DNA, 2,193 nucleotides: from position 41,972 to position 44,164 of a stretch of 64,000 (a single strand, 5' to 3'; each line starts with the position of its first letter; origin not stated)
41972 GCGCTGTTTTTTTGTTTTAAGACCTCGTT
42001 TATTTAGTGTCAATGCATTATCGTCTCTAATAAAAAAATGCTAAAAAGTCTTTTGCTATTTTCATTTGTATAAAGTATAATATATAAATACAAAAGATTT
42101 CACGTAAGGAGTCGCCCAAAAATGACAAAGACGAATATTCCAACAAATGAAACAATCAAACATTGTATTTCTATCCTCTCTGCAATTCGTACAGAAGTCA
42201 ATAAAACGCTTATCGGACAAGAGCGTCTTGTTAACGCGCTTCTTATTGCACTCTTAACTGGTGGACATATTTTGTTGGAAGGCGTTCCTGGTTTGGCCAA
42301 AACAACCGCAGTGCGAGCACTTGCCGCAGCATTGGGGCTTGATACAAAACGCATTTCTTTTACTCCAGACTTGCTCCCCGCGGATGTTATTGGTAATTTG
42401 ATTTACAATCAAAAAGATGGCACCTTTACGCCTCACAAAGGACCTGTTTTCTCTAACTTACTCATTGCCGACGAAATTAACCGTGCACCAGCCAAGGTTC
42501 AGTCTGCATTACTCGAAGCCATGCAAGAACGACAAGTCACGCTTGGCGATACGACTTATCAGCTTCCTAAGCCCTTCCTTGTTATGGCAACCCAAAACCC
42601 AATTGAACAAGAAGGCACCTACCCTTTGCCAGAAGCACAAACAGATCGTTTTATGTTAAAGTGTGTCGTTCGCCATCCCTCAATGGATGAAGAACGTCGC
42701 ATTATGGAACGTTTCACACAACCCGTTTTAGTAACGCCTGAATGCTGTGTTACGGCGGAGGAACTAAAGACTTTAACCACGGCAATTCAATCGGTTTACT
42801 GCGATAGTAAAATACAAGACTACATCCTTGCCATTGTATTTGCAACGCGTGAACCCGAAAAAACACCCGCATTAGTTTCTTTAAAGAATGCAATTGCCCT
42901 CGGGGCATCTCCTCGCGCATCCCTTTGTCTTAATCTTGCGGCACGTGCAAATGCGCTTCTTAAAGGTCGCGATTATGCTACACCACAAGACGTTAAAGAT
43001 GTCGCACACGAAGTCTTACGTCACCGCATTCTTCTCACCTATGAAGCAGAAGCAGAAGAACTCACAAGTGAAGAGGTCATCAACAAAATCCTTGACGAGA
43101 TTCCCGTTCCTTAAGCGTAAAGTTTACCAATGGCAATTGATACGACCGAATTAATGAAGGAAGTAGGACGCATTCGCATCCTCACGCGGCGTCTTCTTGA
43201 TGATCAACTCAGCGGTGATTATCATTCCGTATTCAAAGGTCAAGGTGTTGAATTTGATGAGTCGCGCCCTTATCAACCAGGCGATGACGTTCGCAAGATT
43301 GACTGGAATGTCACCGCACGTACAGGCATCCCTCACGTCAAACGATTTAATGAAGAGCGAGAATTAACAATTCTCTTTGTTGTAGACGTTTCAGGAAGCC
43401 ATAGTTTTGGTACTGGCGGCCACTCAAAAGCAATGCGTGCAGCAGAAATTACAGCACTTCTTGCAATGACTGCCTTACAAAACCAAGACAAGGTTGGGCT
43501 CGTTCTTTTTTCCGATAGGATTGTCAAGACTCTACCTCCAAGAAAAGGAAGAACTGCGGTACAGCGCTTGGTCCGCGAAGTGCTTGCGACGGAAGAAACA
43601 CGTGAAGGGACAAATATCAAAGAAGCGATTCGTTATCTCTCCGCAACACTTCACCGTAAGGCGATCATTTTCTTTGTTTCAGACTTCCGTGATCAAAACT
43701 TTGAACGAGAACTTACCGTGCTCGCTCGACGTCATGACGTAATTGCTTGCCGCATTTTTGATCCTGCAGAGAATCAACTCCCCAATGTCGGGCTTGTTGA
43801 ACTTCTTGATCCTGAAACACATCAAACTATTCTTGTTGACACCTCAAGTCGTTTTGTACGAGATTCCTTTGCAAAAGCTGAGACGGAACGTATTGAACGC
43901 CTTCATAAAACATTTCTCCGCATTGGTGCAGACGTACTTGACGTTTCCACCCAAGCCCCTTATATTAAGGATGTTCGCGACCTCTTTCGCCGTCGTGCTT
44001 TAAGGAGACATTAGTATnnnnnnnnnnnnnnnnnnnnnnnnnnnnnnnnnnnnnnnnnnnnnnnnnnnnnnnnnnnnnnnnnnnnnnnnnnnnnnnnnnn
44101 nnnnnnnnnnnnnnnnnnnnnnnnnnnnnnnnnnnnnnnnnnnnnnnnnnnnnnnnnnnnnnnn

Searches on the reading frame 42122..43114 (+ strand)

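Call 49: search_protein_families(library=pfam, proteins=[window:42122-43114:+])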
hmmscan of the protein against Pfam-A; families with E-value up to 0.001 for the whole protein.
window:42122-43114:+ (330 aa): 8 families
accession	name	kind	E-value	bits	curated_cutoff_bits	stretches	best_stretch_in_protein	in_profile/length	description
PF07726.17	AAA_3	-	2.1e-63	212.5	27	1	49-179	1-131/131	ATPase family associated with various cellular activities (AAA)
PF17863.7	AAA_lid_2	-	9.3e-22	77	22.7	1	256-323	7-74/74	AAA lid domain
PF20030.5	bpMoxR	-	7.9e-16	58.2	27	1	20-189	4-172/205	MoxR domain in the MoxR-vWA-beta-propeller ternary systems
PF07728.20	AAA_5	-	9.7e-14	52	22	1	49-177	1-139/139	AAA domain (dynein-related subfamily)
PF05496.18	RuvB_N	-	2.4e-05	24.6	27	1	31-139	10-113/159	Holliday junction DNA helicase RuvB P-loop domain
PF00004.35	AAA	-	0.00018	22.4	21.2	1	50-160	1-111/131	ATPase family associated with various cellular activities (AAA)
PF00158.32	Sigma54_activat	-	0.0002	21.5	20.2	1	48-163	23-147/168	Sigma-54 interaction domain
PF01078.27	Mg_chelatase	-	0.00041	20.3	20.3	0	29-71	4-46/207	Magnesium chelatase, subunit ChlI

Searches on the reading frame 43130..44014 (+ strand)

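Call 49: search_protein_families(library=pfam, proteins=[window:43130-44014:+])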
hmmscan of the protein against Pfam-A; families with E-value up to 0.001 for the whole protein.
window:43130-44014:+ (294 aa): 4 families
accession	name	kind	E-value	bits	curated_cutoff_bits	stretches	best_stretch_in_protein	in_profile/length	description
PF01882.25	DUF58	-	1.4e-73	247.1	23.4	1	44-253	1-212/216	Protein of unknown function DUF58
PF13519.12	VWA_2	-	1.2e-16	61.6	27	1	81-186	1-106/107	von Willebrand factor type A domain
PF05762.20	VWA_CoxE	-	6.9e-09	35.9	26.4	1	55-197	25-170/222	VWA domain containing CoxE-like protein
PF00092.34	VWA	-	0.00016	22.4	23.8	1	81-179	2-107/174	von Willebrand factor type A domain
